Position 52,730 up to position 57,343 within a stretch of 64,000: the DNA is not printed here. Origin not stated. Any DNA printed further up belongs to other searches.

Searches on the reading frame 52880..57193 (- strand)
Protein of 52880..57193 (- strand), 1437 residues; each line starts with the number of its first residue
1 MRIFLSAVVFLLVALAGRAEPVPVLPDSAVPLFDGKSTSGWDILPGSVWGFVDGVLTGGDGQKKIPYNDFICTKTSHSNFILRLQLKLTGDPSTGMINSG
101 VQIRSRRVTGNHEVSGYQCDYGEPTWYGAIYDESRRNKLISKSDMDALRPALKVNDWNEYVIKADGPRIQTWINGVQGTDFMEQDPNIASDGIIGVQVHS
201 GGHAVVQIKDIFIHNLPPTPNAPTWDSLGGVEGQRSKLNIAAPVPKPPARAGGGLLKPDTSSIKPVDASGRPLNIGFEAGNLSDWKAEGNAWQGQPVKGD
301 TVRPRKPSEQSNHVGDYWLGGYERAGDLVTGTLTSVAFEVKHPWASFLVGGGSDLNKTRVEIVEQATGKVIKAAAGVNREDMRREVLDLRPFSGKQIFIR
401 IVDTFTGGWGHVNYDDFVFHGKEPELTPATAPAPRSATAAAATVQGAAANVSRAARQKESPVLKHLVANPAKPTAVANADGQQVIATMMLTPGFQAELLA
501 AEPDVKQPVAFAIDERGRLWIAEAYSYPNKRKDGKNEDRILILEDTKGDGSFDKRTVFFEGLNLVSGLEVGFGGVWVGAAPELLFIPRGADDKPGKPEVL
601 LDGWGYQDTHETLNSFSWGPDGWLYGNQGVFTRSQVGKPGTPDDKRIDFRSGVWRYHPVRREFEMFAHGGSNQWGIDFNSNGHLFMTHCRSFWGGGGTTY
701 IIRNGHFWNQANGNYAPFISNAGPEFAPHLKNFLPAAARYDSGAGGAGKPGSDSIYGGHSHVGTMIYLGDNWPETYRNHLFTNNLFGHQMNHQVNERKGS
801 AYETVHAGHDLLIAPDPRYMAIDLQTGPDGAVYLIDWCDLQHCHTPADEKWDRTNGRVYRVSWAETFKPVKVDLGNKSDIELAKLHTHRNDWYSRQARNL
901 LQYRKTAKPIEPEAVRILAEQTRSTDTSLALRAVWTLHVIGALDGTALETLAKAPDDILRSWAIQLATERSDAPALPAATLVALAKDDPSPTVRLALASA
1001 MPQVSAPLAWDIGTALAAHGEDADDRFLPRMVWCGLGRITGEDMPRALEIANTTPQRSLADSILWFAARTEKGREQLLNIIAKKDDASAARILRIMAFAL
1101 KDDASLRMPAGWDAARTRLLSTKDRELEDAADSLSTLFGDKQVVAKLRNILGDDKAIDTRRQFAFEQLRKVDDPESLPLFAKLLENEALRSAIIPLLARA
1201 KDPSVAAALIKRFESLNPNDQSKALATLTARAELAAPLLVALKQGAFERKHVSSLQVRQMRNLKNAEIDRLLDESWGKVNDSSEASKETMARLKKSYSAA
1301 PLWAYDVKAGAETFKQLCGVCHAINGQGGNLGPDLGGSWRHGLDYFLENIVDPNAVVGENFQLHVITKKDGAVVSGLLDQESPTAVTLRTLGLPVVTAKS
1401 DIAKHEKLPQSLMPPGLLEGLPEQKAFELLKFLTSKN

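Call 23: search_protein_families(library=pfam, proteins=[window:52880-57193:-], max_evalue=0.001)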
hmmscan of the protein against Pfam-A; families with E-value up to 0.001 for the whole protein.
window:52880-57193:- (1437 aa): 3 families
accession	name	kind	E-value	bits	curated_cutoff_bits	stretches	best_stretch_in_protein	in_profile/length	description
PF23500.1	DUF7133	-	4.3e-70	237.4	27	1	485-862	6-382/385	Domain of unknown function (DUF7133)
PF06439.18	3keto-disac_hyd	-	2.1e-32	113.1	26.8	1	29-213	2-186/187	3-keto-disaccharide hydrolase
PF13646.12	HEAT_2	-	1.7e-05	25.5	27.7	0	1161-1215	17-73/88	HEAT repeats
